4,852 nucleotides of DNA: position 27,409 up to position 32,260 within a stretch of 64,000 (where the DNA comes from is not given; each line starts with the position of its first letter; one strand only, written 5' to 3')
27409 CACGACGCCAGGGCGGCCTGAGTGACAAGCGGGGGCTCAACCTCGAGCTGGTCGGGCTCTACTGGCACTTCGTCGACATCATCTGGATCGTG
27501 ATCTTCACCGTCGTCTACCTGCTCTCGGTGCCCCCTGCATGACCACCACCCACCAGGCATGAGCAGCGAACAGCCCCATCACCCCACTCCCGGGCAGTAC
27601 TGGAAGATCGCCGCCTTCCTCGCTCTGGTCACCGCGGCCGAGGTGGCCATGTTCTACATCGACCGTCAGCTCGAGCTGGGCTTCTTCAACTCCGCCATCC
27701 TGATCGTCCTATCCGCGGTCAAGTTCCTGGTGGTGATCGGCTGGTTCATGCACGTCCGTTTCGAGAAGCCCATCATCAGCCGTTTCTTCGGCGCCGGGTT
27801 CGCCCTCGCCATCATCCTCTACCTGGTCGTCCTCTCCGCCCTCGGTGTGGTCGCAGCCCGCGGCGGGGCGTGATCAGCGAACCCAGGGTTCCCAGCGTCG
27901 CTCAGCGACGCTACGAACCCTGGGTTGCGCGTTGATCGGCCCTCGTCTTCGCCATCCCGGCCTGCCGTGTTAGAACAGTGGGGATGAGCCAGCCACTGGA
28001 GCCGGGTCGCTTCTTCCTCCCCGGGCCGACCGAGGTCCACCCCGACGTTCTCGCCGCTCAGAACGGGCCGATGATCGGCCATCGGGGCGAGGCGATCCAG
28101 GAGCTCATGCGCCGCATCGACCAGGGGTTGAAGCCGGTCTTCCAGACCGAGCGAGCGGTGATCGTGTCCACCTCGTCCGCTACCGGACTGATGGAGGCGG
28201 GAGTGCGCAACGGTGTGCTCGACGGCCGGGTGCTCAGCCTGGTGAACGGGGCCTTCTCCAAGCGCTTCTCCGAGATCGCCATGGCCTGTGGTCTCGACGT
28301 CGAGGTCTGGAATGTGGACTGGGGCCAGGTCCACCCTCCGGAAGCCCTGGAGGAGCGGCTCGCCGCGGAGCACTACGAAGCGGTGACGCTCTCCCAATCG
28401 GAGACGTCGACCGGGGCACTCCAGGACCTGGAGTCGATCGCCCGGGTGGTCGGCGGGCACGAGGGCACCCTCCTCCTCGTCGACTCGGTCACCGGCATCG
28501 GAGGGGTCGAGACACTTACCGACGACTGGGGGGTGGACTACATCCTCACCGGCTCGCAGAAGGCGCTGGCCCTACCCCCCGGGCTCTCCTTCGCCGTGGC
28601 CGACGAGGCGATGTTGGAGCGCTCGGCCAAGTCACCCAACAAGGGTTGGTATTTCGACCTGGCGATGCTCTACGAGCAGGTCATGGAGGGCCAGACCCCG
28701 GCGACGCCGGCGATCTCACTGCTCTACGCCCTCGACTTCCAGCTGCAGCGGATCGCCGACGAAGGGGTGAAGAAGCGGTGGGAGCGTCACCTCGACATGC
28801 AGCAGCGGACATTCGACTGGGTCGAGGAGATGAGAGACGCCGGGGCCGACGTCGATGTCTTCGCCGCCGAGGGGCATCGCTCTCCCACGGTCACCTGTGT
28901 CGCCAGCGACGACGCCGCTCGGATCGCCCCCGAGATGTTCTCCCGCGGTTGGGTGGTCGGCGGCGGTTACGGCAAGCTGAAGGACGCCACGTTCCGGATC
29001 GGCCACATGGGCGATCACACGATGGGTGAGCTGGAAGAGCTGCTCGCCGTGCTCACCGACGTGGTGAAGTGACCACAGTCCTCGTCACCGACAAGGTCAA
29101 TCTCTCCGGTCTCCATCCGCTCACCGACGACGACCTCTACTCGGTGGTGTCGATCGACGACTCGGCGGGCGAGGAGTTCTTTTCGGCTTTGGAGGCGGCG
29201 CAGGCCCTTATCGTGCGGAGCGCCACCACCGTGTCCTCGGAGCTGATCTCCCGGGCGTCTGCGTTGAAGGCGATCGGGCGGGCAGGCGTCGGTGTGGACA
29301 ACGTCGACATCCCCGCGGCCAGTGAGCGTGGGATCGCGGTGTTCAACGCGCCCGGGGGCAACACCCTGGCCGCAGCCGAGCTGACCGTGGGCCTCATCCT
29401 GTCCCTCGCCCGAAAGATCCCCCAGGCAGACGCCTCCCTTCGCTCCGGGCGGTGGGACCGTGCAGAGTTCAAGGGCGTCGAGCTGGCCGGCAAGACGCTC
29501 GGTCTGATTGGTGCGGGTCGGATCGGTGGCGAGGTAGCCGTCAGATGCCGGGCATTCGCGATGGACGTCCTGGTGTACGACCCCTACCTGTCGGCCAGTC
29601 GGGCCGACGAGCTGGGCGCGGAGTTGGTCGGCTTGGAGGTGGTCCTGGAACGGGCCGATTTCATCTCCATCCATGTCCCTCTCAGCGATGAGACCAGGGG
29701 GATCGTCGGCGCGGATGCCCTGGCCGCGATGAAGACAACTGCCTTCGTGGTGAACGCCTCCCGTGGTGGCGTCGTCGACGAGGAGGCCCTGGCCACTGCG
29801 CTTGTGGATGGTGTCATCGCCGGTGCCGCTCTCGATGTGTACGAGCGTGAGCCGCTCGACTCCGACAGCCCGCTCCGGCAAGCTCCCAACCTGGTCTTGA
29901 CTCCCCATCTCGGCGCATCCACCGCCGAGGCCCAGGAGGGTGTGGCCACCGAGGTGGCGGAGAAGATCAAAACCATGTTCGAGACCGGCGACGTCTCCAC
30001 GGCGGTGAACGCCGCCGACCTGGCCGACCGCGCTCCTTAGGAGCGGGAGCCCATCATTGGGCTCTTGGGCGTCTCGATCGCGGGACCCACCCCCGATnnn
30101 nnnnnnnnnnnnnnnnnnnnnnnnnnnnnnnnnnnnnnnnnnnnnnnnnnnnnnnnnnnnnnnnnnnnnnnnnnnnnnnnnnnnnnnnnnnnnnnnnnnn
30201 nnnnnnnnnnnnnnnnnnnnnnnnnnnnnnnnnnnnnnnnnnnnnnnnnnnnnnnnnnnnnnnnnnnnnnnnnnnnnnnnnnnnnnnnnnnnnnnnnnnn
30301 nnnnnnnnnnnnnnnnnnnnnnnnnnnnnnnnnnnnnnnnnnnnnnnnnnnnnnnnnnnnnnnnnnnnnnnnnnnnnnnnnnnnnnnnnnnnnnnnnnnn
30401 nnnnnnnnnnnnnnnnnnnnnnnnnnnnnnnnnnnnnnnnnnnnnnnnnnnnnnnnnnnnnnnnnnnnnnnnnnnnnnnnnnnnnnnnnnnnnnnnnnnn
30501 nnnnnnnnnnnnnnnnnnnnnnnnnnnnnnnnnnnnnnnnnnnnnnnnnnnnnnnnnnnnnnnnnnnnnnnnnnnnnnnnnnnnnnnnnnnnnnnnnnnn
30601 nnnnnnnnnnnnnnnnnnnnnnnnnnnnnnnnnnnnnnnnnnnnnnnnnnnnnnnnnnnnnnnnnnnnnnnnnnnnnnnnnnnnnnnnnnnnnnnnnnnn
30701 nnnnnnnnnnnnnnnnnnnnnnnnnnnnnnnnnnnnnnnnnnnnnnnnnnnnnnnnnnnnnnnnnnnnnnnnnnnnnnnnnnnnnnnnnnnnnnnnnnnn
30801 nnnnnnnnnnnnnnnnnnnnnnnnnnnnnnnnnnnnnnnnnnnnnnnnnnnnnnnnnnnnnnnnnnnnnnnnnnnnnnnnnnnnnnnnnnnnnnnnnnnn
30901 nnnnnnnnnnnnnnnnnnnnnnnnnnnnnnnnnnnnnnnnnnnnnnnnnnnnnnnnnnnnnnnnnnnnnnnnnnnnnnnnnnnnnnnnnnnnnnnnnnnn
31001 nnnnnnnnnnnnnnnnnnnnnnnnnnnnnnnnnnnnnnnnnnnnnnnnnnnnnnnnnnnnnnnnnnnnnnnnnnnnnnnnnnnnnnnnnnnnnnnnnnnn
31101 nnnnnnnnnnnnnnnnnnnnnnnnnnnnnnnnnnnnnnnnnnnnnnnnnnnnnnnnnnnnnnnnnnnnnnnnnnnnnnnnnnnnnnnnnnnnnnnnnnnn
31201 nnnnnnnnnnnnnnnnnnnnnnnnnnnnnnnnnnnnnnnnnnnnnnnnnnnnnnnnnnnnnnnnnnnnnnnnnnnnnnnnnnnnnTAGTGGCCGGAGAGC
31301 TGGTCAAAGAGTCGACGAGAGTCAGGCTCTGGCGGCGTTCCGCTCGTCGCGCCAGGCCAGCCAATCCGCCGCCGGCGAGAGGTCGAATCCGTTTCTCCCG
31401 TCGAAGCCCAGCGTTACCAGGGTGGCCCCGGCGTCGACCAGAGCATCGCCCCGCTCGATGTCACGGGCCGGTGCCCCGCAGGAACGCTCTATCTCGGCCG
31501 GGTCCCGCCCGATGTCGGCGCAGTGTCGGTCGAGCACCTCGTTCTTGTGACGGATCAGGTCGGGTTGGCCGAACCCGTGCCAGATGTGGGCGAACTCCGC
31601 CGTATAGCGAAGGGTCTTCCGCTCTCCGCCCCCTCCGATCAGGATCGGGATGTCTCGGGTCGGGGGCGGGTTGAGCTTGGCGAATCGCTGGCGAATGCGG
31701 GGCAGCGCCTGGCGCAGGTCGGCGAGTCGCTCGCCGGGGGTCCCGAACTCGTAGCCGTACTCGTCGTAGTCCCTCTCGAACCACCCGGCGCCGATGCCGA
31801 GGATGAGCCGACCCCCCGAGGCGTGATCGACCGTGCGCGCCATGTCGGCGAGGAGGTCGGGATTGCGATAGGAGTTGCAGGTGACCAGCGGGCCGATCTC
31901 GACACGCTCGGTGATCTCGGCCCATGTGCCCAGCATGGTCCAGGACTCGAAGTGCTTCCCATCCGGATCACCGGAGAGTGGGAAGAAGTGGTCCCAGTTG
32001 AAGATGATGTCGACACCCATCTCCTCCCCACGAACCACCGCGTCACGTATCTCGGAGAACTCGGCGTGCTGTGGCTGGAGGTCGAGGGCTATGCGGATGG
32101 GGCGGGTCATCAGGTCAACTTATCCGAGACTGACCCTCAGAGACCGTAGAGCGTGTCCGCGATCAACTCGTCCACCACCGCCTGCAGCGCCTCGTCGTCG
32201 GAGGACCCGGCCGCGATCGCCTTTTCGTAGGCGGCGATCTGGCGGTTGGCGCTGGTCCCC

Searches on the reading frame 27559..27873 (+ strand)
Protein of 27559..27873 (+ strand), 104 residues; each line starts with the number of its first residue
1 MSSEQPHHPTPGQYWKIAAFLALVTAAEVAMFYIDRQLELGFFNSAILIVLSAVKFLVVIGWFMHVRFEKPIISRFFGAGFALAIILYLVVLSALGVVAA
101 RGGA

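Call 16: search_protein_families(library=pfam, proteins=[window:27559-27873:+])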
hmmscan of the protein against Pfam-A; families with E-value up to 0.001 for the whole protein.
window:27559-27873:+ (104 aa): 1 family
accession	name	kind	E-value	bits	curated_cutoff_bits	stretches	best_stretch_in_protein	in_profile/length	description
PF03626.19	COX4_pro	-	1.9e-10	41.4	28.9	1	15-87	1-70/72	Prokaryotic Cytochrome C oxidase subunit IV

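Call 40: find_encoding_contigs(protein=window:27559-27873:+, flank=3000, max_places=10)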
Protein window:27559-27873:+ (104 aa): 7 contigs read that carry it; 7 places shown.
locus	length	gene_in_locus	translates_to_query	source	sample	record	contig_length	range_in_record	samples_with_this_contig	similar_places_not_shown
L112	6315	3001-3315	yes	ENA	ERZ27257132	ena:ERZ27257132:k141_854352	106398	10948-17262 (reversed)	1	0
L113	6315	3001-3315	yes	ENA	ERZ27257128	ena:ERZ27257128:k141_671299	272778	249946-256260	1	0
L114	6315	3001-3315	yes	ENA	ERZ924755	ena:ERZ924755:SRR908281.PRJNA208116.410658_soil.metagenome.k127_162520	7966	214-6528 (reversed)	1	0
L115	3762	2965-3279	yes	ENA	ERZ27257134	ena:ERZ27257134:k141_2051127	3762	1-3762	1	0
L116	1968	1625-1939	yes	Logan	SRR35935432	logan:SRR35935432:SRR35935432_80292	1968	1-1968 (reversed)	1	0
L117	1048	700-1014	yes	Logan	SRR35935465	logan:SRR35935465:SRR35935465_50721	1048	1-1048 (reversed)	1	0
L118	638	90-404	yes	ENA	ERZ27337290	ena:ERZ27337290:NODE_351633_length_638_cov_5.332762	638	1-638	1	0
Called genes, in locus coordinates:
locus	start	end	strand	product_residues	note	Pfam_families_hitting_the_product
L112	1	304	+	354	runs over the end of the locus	PF02790:COX2_TM, PF00116:COX2, PF00034:Cytochrom_C (weak)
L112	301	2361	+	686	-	PF00115:COX1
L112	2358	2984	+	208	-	PF00510:COX3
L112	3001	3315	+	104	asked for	PF03626:COX4_pro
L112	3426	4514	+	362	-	PF00266:Aminotran_5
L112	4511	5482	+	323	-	PF00389:2-Hacid_dh, PF02826:2-Hacid_dh_C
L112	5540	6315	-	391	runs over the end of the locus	-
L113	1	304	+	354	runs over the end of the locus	PF02790:COX2_TM, PF00116:COX2, PF00034:Cytochrom_C (weak)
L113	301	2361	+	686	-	PF00115:COX1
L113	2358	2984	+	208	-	PF00510:COX3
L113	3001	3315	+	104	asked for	PF03626:COX4_pro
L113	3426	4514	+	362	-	PF00266:Aminotran_5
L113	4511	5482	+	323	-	PF00389:2-Hacid_dh, PF02826:2-Hacid_dh_C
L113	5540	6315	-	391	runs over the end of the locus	-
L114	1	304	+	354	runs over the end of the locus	PF02790:COX2_TM, PF00116:COX2, PF00034:Cytochrom_C (weak)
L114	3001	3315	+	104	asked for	PF03626:COX4_pro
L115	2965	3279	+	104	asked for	PF03626:COX4_pro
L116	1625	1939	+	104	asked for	PF03626:COX4_pro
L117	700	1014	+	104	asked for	PF03626:COX4_pro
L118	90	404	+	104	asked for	PF03626:COX4_pro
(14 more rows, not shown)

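Call 72: find_homologous_proteins(query=window:27559-27870:+, max_evalue=1e-10)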
Query window:27559-27870:+ (104 aa): 158 proteins with E <= 1e-10 among 211 candidates; the best 120 are listed.
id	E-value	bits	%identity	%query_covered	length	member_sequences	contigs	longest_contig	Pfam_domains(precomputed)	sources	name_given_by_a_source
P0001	3.2e-52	193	91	99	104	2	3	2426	PF03626.20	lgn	-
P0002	1.7e-50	187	89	98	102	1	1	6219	PF03626.20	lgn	-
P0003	1.2e-49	185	88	98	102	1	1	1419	PF03626.20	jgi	jgi:cytochrome c oxidase subunit IV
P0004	1.9e-49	184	87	98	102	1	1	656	PF03626.20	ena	-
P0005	1.3e-47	178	83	99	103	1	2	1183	PF03626.20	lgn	-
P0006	7.0e-47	176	83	99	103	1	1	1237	PF03626.20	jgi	jgi:cytochrome c oxidase subunit 4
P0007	9.8e-47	175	81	98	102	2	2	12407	PF03626.20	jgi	jgi:cytochrome c oxidase subunit 4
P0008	1.2e-46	175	82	98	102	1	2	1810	PF03626.20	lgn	-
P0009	1.7e-46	175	83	99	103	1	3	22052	PF03626.20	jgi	jgi:cytochrome c oxidase subunit 4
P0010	1.7e-46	175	82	98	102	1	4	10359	PF03626.20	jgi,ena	-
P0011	1.8e-46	174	78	99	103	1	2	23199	PF03626.20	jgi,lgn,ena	-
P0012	2.0e-46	174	77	97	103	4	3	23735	PF03626.20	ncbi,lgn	-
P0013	2.4e-46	174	79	99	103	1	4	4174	PF03626.20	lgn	-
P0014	3.3e-46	174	77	97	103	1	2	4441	PF03626.20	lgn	-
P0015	3.6e-46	174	83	99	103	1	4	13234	PF03626.20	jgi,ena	jgi:cytochrome c oxidase subunit 4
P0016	6.0e-46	173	80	98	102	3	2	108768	PF03626.20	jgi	jgi:cytochrome c oxidase subunit 4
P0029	6.4e-45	170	80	99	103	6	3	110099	PF03626.20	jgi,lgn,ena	-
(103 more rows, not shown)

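Call 73: find_encoding_contigs(protein=P0001, flank=3000, max_places=3)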
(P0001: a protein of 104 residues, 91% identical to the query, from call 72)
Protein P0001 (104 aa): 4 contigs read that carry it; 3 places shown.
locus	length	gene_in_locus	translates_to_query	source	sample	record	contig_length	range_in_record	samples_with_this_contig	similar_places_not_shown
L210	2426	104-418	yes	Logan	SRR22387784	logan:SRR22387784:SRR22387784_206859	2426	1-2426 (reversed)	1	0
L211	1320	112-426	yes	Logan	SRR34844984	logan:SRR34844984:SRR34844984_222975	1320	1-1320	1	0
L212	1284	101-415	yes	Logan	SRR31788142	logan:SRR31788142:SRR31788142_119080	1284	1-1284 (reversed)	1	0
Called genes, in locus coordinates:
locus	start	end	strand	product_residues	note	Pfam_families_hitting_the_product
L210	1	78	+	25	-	?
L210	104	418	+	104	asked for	PF03626:COX4_pro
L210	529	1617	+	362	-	PF00266:Aminotran_5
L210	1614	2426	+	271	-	?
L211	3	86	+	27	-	?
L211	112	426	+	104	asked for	PF03626:COX4_pro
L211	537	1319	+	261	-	?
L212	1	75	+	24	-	?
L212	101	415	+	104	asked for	PF03626:COX4_pro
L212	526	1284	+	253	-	?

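Call 74: find_encoding_contigs(protein=P0002, flank=6000, max_places=2)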
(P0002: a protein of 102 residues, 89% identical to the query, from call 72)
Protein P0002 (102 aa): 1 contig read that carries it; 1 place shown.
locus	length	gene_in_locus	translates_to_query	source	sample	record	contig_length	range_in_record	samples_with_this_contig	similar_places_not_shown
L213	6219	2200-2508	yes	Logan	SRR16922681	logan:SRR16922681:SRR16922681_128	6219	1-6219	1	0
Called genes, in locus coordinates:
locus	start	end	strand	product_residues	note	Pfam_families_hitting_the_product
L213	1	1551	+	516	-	?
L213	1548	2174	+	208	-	PF00510:COX3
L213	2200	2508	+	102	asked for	PF03626:COX4_pro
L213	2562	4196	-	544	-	PF24996:NANM (faint), PF25210:Kelch_FKB95 (faint), PF01344:Kelch_1 (faint), PF07646:Kelch_2 (faint), PF24681:Kelch_KLHDC2_KLHL20_DRC7 (weak), PF24981:Beta-prop_ATRN-LZTR1 (weak), PF24681:Kelch_KLHDC2_KLHL20_DRC7, PF13415:Beta-prop_FBX42 (weak), +1 more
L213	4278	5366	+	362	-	PF00266:Aminotran_5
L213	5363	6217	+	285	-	?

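Call 75: find_encoding_contigs(protein=P0009, flank=10000, max_places=2)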
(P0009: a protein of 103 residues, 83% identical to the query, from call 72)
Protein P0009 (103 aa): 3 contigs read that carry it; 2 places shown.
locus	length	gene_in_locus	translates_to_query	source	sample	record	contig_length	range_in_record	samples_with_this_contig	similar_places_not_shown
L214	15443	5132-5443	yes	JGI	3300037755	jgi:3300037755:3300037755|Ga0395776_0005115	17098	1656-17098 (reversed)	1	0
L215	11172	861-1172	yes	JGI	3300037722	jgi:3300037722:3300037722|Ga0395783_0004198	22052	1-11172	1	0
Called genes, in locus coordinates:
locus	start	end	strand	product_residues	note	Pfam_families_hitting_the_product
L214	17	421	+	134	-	PF01040:UbiA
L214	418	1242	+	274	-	-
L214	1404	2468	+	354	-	PF02790:COX2_TM, PF00116:COX2, PF00034:Cytochrom_C (weak)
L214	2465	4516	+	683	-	PF00115:COX1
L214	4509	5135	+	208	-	PF00510:COX3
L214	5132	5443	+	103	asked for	PF03626:COX4_pro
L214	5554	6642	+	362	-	PF00266:Aminotran_5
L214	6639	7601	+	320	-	PF00389:2-Hacid_dh, PF02826:2-Hacid_dh_C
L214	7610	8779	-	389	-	-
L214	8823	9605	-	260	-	PF00296:Bac_luciferase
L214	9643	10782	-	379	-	PF04107:GCS2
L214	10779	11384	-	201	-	PF03352:Adenine_glyco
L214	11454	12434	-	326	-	PF00296:Bac_luciferase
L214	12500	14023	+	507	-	PF00174:Oxidored_molyb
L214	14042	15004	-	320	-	PF19681:DUF6183 (faint)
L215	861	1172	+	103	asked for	PF03626:COX4_pro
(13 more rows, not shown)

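Call 78: find_encoding_contigs(protein=P0015, flank=10000, max_places=1)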
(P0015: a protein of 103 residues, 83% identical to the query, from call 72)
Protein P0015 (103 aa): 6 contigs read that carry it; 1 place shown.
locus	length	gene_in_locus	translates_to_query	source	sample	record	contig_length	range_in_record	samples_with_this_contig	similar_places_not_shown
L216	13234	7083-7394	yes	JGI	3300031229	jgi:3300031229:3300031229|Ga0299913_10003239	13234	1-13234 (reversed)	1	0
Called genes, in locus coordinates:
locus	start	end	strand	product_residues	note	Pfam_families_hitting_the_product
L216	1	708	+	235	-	?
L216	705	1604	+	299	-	PF01040:UbiA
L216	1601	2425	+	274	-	-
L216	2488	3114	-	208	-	PF02190:LON_substr_bdg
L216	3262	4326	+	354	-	PF02790:COX2_TM, PF00116:COX2, PF00034:Cytochrom_C (weak)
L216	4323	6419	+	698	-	PF00115:COX1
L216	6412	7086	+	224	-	PF00510:COX3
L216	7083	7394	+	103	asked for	PF03626:COX4_pro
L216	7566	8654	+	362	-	PF00266:Aminotran_5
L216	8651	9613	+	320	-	PF00389:2-Hacid_dh, PF02826:2-Hacid_dh_C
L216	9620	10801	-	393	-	-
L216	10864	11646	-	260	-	PF00296:Bac_luciferase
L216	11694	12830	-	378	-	PF04107:GCS2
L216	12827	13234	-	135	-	?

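Call 79: find_encoding_contigs(protein=P0016, flank=10000, max_places=1)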
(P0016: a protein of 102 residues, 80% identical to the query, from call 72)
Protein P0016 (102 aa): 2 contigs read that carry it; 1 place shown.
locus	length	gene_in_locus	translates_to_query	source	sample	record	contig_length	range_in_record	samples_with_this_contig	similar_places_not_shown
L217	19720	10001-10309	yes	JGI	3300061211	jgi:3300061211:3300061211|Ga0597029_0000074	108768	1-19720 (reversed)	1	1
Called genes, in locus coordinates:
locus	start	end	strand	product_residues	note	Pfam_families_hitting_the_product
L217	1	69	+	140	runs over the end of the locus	-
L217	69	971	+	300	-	PF12146:Hydrolase_4, PF00561:Abhydrolase_1, PF00975:Thioesterase (weak), PF12697:Abhydrolase_6, PF08386:Abhydrolase_4 (weak)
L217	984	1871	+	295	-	-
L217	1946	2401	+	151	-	-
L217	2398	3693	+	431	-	-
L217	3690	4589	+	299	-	PF01040:UbiA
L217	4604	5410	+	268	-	-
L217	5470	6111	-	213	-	PF02190:LON_substr_bdg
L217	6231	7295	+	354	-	PF02790:COX2_TM, PF13473:Cupredoxin_1 (faint), PF00116:COX2, PF00034:Cytochrom_C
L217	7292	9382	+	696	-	PF00115:COX1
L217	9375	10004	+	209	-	PF00510:COX3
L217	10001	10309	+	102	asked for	PF03626:COX4_pro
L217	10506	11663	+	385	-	PF00266:Aminotran_5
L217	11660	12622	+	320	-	PF00389:2-Hacid_dh, PF02826:2-Hacid_dh_C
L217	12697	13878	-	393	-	-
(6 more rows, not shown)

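Call 80: find_encoding_contigs(protein=P0029, flank=10000, max_places=1)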
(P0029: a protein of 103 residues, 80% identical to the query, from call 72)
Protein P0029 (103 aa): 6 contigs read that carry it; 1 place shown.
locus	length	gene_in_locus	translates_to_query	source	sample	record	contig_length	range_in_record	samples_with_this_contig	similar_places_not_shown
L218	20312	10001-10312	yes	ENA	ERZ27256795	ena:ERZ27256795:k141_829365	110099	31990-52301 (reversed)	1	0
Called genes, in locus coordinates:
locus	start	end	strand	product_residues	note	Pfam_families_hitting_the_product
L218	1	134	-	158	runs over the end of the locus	PF03449:GreA_GreB_N, PF01272:GreA_GreB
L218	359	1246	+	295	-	PF00586:AIRS, PF02769:AIRS_C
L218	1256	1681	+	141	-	-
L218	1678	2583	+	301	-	PF12146:Hydrolase_4, PF00561:Abhydrolase_1, PF12697:Abhydrolase_6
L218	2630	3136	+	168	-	-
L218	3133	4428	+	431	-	-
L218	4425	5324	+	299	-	PF01040:UbiA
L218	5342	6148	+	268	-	-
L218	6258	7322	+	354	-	PF02790:COX2_TM, PF00116:COX2, PF00034:Cytochrom_C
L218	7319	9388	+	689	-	PF00115:COX1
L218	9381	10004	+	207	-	PF00510:COX3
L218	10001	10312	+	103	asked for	PF03626:COX4_pro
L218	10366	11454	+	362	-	PF00266:Aminotran_5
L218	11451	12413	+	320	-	PF00389:2-Hacid_dh, PF02826:2-Hacid_dh_C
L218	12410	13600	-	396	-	-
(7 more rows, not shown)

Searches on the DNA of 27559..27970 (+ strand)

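Call 52: search_rna_families(source=window, start=27840, end=27970, threshold=evalue, max_evalue=10)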
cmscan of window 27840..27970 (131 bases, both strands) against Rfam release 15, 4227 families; matches with E-value up to 10: 23.
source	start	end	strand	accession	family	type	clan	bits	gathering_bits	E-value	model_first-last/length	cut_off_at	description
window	27864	27945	+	RF03878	mir-B6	Gene; miRNA;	-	23.9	89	0.19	1-83/83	no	mir-B6 microRNA precursor family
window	27875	27932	+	RF03468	mir-2830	Gene; miRNA;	-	22.5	70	0.012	1-76/76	no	mir-2830 microRNA precursor family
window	27872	27930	-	RF01044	mir-345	Gene; miRNA;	-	22.3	65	0.0056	1-91/91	no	mir-345 microRNA precursor family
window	27883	27923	-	RF00926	MIR1151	Gene; miRNA;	-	21.5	90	0.23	1-110/110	no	MIR1151 microRNA precursor family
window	27858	27939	+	RF03809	mir-1203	Gene; miRNA;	-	20.9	100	0.16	1-84/84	no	mir-1203 microRNA precursor family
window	27881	27925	-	RF00976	mir-583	Gene; miRNA;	-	20.4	80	0.041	1-62/62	no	mir-583 microRNA precursor family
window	27862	27953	+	RF02093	mir-2968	Gene; miRNA;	-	20.2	70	0.12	1-106/106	no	mir-2968 microRNA precursor family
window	27879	27928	-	RF03317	mir-4874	Gene; miRNA;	-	20.2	70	0.18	1-94/94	no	mir-4874 microRNA precursor family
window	27864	27945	-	RF03878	mir-B6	Gene; miRNA;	-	20.1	89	1.1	1-83/83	no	mir-B6 microRNA precursor family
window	27864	27944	-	RF03468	mir-2830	Gene; miRNA;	-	17.8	70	0.24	1-76/76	no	mir-2830 microRNA precursor family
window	27865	27943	+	RF03214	mir-769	Gene; miRNA;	-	17.6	57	0.27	1-81/81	no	mir-769 microRNA precursor family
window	27864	27944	-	RF03214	mir-769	Gene; miRNA;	-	17.2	57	0.36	1-81/81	no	mir-769 microRNA precursor family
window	27875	27930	+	RF00879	mir-615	Gene; miRNA;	-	16.8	90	1.4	1-85/85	no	mir-615 microRNA precursor family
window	27865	27942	-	RF00941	mir-434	Gene; miRNA;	-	15.2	100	1.7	1-81/81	no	mir-434 microRNA precursor family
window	27874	27933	-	RF03991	mir-9209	Gene; miRNA;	-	14.5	90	1.3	1-72/72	no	mir-9209 microRNA precursor family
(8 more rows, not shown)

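Call 90: search_with_rna_model(model_id=R1, sources=[L213, L214, L216, L217, L218, L021, L087], filters=off, max_evalue=1)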
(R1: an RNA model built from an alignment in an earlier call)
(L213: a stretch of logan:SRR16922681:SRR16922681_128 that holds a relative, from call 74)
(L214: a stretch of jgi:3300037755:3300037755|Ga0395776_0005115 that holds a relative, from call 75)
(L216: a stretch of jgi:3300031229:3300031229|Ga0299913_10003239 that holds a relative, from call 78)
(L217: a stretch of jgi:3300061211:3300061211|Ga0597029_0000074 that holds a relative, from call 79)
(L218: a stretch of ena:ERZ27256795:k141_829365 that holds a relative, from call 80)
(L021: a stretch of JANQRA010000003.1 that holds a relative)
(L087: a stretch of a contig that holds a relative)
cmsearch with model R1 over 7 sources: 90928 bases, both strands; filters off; matches with E-value up to 1: 19.
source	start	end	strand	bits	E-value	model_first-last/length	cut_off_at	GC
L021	4744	4806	+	69.8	7.4e-22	1-63/63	no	0.52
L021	4744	4806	-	69.6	8.5e-22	1-63/63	no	0.52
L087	4382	4443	-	53.2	4e-16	1-63/63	no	0.63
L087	4382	4443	+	49.6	7.4e-15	1-63/63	no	0.63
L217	19444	19506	-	31.2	1.8e-08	1-63/63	no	0.65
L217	19302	19364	-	30.3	3.4e-08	1-63/63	no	0.67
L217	19373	19435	-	30.3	3.4e-08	1-63/63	no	0.67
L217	19444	19506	+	28.4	1.6e-07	1-63/63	no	0.65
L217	19302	19364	+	27.6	3e-07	1-63/63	no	0.67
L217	19373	19435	+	27.6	3e-07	1-63/63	no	0.67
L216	6851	6904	-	14.4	0.012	1-63/63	no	0.61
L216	6851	6904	+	13.4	0.025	1-63/63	no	0.61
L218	9769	9822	-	13.2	0.029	1-63/63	no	0.69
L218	9769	9822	+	13.2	0.03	1-63/63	no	0.69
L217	19524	19568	-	11.3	0.14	10-54/63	no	0.67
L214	9520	9555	+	10.8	0.21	1-63/63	no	0.69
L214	9520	9555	-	10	0.39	1-63/63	no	0.69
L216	6728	6775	-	8.9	0.9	1-63/63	no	0.69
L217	7760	7817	-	8.8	0.98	1-63/63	no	0.64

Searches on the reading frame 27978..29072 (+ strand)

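Call 16: search_protein_families(library=pfam, proteins=[window:27978-29072:+])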
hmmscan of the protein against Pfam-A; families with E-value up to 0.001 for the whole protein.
window:27978-29072:+ (364 aa): 1 family
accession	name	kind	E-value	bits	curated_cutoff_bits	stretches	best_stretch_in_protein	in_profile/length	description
PF00266.25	Aminotran_5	-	1.6e-15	57.4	21.5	1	32-286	33-295/371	Aminotransferase class-V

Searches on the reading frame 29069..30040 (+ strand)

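Call 60: search_protein_families(library=pfam, proteins=[window:29069-30040:+], max_evalue=0.00001)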
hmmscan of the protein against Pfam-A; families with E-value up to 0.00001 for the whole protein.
window:29069-30040:+ (323 aa): 2 families
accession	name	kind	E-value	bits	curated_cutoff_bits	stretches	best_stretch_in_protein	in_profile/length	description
PF02826.25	2-Hacid_dh_C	-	1.8e-63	213.6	25.1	1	107-282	1-178/178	D-isomer specific 2-hydroxyacid dehydrogenase, NAD binding domain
PF00389.36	2-Hacid_dh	-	4.5e-34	117.5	24.6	1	4-314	1-134/134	D-isomer specific 2-hydroxyacid dehydrogenase, catalytic domain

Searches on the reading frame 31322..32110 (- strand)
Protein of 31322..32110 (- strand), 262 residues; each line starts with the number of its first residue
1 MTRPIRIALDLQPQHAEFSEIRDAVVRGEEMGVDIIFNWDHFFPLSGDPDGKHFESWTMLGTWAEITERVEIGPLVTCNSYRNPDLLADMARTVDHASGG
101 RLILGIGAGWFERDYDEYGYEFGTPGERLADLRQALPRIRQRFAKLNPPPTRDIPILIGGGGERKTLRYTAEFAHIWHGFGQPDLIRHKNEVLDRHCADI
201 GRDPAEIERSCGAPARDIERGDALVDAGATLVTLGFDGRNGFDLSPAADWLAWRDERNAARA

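Call 57: search_protein_families(library=pfam, proteins=[window:31322-32110:-], max_evalue=0.00001)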
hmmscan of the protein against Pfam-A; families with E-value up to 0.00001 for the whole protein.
window:31322-32110:- (262 aa): 1 family
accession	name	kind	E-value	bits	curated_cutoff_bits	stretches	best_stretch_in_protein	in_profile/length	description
PF00296.26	Bac_luciferase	-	3.6e-30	105.8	27.9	1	9-213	13-226/314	Luciferase-like monooxygenase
